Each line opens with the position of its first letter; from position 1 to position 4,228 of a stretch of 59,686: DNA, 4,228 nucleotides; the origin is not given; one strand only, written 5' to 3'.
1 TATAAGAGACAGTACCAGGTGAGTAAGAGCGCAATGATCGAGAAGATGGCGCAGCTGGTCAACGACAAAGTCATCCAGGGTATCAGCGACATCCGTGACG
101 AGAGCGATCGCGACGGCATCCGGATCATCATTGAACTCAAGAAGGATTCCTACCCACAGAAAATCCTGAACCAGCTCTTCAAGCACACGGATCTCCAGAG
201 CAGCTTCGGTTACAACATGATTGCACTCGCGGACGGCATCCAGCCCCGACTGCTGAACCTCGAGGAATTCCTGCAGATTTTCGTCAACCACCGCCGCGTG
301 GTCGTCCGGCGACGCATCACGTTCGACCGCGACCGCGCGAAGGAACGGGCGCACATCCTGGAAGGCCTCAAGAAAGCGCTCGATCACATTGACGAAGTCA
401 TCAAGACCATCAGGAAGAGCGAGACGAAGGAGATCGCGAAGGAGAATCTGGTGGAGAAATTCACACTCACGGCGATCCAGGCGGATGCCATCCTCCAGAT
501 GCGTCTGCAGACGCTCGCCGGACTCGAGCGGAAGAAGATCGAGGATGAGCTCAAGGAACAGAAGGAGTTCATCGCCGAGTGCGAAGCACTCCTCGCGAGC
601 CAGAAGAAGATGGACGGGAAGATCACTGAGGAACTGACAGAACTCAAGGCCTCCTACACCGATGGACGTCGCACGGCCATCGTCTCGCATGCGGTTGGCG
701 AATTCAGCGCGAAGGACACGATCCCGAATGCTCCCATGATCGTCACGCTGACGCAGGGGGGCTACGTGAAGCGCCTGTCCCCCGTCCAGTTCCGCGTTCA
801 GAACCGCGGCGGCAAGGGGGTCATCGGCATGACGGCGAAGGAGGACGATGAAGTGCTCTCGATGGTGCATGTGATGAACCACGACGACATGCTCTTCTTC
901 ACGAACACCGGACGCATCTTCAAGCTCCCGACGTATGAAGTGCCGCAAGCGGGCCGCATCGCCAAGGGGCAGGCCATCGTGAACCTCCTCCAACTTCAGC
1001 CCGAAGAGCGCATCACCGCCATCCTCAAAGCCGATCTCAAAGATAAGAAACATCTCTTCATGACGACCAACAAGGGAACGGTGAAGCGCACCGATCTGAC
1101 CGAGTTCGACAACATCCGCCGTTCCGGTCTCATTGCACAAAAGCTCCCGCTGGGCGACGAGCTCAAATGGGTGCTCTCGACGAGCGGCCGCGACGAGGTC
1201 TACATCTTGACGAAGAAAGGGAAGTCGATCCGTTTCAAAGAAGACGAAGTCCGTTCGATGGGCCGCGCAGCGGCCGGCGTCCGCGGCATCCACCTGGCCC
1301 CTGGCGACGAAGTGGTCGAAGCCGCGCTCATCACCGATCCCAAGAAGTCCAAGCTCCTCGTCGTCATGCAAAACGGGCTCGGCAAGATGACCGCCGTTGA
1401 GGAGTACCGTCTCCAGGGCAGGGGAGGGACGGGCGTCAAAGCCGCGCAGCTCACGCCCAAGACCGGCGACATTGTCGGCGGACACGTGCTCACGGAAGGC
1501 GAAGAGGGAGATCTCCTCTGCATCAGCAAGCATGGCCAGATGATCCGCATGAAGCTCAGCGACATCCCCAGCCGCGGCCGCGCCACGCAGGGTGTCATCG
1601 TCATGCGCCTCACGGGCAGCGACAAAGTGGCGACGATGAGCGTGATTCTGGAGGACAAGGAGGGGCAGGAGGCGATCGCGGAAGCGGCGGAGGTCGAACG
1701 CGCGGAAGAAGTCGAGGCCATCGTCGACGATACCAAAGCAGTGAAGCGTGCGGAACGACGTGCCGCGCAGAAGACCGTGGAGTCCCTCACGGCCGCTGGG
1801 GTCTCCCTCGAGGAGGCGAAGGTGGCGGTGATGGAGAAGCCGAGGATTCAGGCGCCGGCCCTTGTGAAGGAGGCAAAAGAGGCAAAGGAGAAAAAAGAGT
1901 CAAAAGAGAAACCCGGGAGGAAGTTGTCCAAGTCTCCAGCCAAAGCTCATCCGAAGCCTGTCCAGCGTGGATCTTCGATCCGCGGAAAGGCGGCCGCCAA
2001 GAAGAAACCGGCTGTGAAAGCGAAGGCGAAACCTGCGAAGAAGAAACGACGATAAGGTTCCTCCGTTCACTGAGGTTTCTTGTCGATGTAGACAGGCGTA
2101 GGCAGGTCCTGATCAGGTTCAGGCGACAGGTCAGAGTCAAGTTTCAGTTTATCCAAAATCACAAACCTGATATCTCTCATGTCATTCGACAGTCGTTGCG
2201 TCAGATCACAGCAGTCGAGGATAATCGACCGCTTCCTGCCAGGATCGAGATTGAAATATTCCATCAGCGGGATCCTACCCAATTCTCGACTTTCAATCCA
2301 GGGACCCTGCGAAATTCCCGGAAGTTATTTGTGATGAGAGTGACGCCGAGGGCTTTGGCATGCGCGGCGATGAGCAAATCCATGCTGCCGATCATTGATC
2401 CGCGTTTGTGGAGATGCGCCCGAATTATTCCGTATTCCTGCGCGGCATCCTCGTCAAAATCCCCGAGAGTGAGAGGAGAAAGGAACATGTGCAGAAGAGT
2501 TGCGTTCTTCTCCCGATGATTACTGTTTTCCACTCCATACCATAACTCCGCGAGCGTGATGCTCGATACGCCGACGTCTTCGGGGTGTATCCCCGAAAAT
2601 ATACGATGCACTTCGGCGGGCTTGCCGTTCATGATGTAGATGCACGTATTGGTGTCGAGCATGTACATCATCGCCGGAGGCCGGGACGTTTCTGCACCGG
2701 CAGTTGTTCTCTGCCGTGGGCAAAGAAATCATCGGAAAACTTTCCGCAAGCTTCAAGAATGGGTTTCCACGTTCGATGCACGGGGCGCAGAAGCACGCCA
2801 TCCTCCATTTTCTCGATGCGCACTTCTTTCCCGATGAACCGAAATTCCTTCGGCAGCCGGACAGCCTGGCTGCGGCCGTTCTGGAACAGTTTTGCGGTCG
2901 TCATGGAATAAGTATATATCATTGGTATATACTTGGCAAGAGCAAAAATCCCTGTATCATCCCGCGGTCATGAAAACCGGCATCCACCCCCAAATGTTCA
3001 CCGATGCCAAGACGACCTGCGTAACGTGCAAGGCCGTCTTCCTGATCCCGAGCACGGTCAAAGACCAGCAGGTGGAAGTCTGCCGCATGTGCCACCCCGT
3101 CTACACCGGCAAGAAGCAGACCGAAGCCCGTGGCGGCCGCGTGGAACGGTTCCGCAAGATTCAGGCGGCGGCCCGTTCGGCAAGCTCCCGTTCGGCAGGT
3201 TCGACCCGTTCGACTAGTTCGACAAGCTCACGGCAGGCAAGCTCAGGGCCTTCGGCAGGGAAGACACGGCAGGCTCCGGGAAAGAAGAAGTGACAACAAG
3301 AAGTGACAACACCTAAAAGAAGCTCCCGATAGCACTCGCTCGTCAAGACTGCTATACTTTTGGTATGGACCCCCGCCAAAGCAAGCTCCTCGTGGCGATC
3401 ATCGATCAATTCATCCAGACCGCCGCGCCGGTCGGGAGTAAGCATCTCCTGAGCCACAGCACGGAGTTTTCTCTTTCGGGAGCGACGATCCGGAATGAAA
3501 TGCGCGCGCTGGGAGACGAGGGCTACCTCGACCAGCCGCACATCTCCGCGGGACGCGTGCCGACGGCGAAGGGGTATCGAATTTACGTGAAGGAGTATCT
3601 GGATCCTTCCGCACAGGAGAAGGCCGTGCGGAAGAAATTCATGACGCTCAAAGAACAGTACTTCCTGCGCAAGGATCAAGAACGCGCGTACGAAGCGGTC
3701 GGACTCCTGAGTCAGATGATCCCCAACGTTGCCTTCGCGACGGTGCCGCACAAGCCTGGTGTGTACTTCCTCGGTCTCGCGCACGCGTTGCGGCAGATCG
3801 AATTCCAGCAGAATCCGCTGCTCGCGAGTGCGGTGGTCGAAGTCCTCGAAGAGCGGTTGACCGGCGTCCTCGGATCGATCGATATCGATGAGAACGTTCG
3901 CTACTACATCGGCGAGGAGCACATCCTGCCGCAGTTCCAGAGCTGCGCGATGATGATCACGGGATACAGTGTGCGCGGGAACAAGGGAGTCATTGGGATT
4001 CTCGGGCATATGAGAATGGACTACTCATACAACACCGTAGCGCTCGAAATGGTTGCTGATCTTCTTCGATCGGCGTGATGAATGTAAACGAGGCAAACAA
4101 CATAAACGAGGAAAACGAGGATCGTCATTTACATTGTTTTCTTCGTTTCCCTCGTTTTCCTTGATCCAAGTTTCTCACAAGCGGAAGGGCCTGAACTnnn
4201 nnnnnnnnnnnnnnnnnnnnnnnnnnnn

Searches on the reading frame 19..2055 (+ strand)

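Call 22: search_protein_families(library=pfam, proteins=[window:19-2055:+], max_evalue=0.001)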
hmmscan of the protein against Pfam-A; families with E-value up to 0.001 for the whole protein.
window:19-2055:+ (678 aa): 2 families
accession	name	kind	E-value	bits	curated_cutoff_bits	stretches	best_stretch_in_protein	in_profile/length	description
PF03989.18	DNA_gyraseA_C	-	1.1e-72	239.6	27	6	240-283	2-45/48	DNA gyrase C-terminal domain, beta-propeller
PF00521.26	DNA_topoisoIV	-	7.4e-48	163.9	31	1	2-206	230-431/432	DNA gyrase/topoisomerase IV, subunit A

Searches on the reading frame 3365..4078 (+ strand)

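Call 22: search_protein_families(library=pfam, proteins=[window:3365-4078:+], max_evalue=0.001)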
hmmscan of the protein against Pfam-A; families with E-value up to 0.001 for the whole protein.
window:3365-4078:+ (237 aa): 1 family
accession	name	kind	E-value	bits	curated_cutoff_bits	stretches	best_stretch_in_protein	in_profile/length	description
PF01628.27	HrcA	-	1.6e-16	61.4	22.2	1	94-221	89-212/215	HrcA protein C terminal domain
